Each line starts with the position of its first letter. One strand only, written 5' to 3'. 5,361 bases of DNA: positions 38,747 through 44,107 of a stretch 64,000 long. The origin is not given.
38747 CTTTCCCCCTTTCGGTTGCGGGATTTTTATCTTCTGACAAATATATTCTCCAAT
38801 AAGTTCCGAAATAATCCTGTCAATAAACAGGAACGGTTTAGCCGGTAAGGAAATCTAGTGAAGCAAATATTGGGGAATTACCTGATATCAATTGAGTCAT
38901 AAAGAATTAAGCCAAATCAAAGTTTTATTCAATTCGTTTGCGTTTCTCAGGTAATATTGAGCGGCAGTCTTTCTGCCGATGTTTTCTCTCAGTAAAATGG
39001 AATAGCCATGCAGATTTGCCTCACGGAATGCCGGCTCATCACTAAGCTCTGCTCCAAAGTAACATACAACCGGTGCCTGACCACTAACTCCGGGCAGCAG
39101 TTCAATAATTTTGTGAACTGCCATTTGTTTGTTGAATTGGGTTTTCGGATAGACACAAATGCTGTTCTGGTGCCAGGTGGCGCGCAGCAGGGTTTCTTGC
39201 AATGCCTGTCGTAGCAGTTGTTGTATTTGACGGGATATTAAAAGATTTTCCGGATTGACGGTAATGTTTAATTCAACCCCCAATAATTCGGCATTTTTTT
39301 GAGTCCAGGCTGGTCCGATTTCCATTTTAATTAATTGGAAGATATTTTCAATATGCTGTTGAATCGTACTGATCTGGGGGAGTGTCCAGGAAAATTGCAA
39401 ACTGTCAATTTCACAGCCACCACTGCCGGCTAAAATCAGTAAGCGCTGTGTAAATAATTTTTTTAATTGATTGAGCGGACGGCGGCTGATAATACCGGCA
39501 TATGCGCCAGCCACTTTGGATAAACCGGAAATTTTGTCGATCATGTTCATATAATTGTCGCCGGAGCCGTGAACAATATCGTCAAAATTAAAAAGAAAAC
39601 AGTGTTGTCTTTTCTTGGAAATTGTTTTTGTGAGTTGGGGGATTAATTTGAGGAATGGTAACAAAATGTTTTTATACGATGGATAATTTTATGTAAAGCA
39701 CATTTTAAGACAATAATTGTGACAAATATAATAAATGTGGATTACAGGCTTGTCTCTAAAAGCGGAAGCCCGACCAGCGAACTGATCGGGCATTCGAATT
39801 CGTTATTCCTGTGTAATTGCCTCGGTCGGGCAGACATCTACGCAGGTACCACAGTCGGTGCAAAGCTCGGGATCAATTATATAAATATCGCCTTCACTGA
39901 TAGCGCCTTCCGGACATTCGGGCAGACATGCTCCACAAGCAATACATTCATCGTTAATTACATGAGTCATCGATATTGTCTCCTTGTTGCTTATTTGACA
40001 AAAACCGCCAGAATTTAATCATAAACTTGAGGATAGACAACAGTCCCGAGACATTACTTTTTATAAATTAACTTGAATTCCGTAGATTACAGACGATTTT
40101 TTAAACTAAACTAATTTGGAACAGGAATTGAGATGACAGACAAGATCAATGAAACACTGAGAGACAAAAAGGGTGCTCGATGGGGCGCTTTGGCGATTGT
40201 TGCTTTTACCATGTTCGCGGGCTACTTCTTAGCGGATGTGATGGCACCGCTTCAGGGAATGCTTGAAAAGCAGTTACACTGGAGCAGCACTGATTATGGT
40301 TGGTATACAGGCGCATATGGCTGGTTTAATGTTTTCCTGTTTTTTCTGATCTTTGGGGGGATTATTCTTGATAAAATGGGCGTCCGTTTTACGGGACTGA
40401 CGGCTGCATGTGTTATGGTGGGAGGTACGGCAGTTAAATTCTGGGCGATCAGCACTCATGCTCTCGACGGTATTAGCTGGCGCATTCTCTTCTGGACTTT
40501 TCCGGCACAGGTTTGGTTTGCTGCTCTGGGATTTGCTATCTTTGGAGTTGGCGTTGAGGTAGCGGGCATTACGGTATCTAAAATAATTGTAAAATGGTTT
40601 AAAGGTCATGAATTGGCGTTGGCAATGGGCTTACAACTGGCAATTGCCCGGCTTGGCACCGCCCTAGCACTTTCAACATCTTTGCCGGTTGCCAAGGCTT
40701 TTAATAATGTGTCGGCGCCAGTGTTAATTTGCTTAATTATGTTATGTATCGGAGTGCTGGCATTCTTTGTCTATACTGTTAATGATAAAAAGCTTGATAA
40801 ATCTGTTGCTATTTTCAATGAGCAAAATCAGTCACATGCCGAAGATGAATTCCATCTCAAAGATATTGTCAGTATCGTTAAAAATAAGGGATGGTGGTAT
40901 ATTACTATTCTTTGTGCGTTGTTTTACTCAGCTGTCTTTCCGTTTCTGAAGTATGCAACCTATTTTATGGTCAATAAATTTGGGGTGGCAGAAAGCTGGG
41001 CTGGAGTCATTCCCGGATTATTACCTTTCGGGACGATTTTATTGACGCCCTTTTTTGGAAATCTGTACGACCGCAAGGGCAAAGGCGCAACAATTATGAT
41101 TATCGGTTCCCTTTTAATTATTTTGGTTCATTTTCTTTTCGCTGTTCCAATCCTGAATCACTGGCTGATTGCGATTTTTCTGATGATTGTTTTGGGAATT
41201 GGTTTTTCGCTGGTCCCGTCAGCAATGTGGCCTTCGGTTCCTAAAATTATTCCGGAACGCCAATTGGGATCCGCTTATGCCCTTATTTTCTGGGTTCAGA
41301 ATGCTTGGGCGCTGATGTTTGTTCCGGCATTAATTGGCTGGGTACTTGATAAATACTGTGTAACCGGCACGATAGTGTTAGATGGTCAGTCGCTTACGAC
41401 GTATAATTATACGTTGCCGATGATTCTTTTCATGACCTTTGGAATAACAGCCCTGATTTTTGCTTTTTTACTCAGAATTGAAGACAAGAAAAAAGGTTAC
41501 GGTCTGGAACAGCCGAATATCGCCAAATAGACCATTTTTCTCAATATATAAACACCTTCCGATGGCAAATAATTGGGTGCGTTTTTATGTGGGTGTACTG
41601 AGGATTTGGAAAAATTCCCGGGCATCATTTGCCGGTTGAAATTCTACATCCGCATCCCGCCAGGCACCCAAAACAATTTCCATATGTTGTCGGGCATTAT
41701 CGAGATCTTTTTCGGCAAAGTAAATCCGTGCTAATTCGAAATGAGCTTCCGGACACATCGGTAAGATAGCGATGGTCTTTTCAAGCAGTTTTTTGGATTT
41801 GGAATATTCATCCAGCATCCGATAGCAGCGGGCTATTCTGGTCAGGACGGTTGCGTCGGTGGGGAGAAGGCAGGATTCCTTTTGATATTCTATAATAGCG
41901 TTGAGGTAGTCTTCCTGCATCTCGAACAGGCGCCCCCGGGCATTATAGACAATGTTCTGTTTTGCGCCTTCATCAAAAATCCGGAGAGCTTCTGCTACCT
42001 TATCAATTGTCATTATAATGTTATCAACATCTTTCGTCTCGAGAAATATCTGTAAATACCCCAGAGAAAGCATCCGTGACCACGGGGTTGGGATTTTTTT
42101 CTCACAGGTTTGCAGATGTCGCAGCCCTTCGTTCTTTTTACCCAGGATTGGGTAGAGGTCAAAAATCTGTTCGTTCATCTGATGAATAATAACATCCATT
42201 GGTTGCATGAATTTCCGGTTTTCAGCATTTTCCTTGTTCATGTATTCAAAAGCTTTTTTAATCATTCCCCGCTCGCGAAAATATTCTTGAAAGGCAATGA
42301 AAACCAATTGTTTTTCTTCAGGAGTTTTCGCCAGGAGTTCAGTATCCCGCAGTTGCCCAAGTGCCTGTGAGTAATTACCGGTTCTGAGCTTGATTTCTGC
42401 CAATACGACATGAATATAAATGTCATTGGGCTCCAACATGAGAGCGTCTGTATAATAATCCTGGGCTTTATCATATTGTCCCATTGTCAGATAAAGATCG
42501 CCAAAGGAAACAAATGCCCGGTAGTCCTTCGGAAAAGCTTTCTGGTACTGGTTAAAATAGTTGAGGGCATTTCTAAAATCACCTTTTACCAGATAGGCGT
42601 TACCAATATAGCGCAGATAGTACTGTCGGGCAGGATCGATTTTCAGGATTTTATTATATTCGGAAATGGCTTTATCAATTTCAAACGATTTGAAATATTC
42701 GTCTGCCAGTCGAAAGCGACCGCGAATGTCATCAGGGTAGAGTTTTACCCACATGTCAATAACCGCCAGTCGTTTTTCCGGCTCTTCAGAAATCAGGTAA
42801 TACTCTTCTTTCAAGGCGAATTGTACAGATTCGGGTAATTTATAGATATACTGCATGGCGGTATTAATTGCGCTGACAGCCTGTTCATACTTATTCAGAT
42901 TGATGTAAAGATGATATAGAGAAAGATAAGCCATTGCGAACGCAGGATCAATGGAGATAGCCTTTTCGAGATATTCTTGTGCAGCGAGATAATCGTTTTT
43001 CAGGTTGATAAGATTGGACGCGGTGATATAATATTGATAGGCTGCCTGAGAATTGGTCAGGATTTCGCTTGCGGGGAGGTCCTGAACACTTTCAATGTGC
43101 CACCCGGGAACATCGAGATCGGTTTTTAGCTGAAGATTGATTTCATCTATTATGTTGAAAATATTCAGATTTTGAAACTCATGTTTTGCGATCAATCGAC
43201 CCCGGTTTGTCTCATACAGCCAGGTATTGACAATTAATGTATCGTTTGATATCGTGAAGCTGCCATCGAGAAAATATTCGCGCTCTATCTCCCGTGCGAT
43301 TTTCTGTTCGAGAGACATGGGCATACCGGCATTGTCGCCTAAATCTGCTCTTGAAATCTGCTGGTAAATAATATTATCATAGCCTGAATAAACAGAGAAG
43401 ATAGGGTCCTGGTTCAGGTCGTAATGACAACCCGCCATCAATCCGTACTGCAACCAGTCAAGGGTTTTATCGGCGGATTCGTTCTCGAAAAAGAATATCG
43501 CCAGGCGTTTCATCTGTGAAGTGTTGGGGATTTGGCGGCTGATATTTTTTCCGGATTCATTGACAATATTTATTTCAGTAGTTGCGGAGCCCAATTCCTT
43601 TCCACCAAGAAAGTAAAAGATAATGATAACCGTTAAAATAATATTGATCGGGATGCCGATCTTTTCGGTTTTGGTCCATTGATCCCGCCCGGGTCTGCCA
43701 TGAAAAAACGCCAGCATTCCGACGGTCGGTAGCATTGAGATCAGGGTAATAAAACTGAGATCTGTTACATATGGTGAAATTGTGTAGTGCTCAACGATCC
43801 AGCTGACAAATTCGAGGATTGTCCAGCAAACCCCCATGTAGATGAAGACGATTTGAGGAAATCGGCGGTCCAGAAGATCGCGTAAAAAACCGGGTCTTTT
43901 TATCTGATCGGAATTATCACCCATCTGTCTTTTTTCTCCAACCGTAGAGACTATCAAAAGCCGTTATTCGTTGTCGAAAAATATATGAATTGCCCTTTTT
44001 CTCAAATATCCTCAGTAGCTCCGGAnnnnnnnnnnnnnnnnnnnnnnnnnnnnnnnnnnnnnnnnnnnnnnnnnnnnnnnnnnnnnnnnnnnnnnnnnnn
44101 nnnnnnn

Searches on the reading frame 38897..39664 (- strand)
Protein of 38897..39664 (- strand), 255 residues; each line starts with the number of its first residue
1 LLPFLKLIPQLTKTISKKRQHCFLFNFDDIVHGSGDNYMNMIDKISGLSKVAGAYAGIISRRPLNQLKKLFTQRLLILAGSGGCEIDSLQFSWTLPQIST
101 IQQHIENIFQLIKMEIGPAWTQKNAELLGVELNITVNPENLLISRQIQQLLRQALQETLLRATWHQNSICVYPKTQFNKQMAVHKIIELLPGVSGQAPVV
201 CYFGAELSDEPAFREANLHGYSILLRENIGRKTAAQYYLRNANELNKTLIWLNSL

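Call 33: search_protein_families(library=pfam, proteins=[window:38897-39664:-], max_evalue=0.001)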
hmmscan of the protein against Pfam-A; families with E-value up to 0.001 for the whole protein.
window:38897-39664:- (255 aa): 1 family
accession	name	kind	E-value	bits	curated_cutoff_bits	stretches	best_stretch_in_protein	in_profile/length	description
PF02358.22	Trehalose_PPase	-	1e-05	25.2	27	1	46-237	26-229/235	Trehalose-phosphatase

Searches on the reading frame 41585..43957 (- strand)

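Call 33: search_protein_families(library=pfam, proteins=[window:41585-43957:-], max_evalue=0.001)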
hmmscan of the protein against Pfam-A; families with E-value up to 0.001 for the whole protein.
window:41585-43957:- (790 aa): 19 families
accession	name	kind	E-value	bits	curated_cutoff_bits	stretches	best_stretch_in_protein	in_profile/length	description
PF07719.23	TPR_2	-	1.1e-26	91.1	27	1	486-512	8-34/34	Tetratricopeptide repeat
PF14559.12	TPR_19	-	9.7e-26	90.3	25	2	490-537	2-49/68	Tetratricopeptide repeat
PF13181.12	TPR_8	-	8.7e-21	72.7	25.7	1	480-512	2-34/34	Tetratricopeptide repeat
PF00515.34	TPR_1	-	4.1e-19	68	27.8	1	486-512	8-34/34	Tetratricopeptide repeat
PF13432.12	TPR_16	-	7.6e-19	68.3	32.7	0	720-768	15-63/65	Tetratricopeptide repeat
PF13428.12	TPR_14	-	1.6e-17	62.7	23.5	0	486-522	8-44/44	Tetratricopeptide repeat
PF13424.12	TPR_12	-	7.5e-14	52.1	30.1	0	670-732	12-75/77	Tetratricopeptide repeat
PF13431.12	TPR_17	-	4.4e-13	48.8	24.4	0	330-361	2-33/34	Tetratricopeptide repeat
PF12895.13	ANAPC3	-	2.1e-09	38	27.2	1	459-538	3-81/82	Anaphase-promoting complex, cyclosome, subunit 3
PF13414.12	TPR_11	-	4.2e-08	33.2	26.8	0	486-527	1-42/42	TPR repeat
PF25062.1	ARM_TT21_N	-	4.8e-08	33.4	40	0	480-586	101-204/222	Tetratricopeptide repeat protein 21 N-terminal ARM repeat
PF23914.1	TPR_CcmH_CycH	-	8.9e-08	32.6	42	1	476-572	47-143/158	Cytochrome c-type biogenesis protein H TPR domain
PF13174.12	TPR_6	-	2.2e-07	31.5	26.3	0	450-477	5-32/33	Tetratricopeptide repeat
PF13371.12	TPR_9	-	4e-07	30.4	35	0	387-445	5-63/73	Tetratricopeptide repeat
PF25064.1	ARM_TT21_5th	-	7.7e-06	26.6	27.8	0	517-620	5-100/117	TT21 fifth ARM repeats domain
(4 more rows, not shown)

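Call 76: search_protein_families(library=ncbifam, proteins=[window:41585-43957:-], max_evalue=0.01)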
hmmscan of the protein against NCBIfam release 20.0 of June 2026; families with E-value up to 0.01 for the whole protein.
window:41585-43957:- (790 aa): 26 families (the best 25 are shown)
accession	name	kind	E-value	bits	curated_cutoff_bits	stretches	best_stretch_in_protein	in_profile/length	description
TIGR02917.1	PEP_TPR_lipo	equivalog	2.2e-33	115.2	312.2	4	416-582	436-599/899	XrtA/PEP-CTERM system TPR-repeat protein PrsT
NF040959.1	MamA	equivalog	6.4e-24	84.5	200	2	393-535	53-195/204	magnetosome protein MamA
TIGR04510.1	mod_pep_cyc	subfamily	7.2e-21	74.4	400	1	267-473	360-564/814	putative peptide modification system cyclase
TIGR02521.1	type_IV_pilW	equivalog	3.4e-15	56.2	154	3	387-538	41-194/234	type IV pilus biogenesis/stability protein PilW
TIGR00540.1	TPR_hemY_coli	hypoth_equivalog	5.9e-13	48.3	142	2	492-758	130-381/385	heme biosynthesis-associated TPR protein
TIGR02552.1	LcrH_SycD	equivalog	4.6e-12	45.8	104.8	1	437-543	10-116/136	SycD/LcrH family type III secretion system chaperone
NF047371.1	FlcA_CTERM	equivalog_domain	2.3e-10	39.6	300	2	419-506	163-534/646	periplasmic flagellar collar protein FlcA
NF033920.0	C39_PA2778_fam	equivalog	4.8e-10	39.3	150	1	459-536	170-247/255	PA2778 family cysteine peptidase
TIGR03939.1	PGA_TPR_OMP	equivalog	5.1e-10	38.2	366.65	1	456-557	406-505/800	poly-beta-1,6 N-acetyl-D-glucosamine export porin PgaA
NF008756.0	PRK11788.1-4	equivalog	1.5e-09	37.4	474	1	421-589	151-321/389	lipopolysaccharide assembly protein LapB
NF052415.1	T3SS_chap_SctY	equivalog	7.3e-09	36.1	70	1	484-540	11-68/106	type III secretion apparatus assembly chaperone SctY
NF008757.0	PRK11788.1-5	equivalog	2.1e-08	33.7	363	1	415-585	111-284/388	lipopolysaccharide assembly protein LapB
TIGR00990.1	3a0801s09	subfamily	2.6e-08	33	757.25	1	428-673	348-586/615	mitochondrial import receptor subunit TOM70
NF047507.1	TPR_BatC_Lepto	exception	1.8e-05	24.3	175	1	407-476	54-127/214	TPR repeat-containing protein BatC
NF033758.1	gliding_GltE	equivalog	2.8e-05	23.3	225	1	402-537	145-280/411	adventurous gliding motility TPR repeat lipoprotein GltE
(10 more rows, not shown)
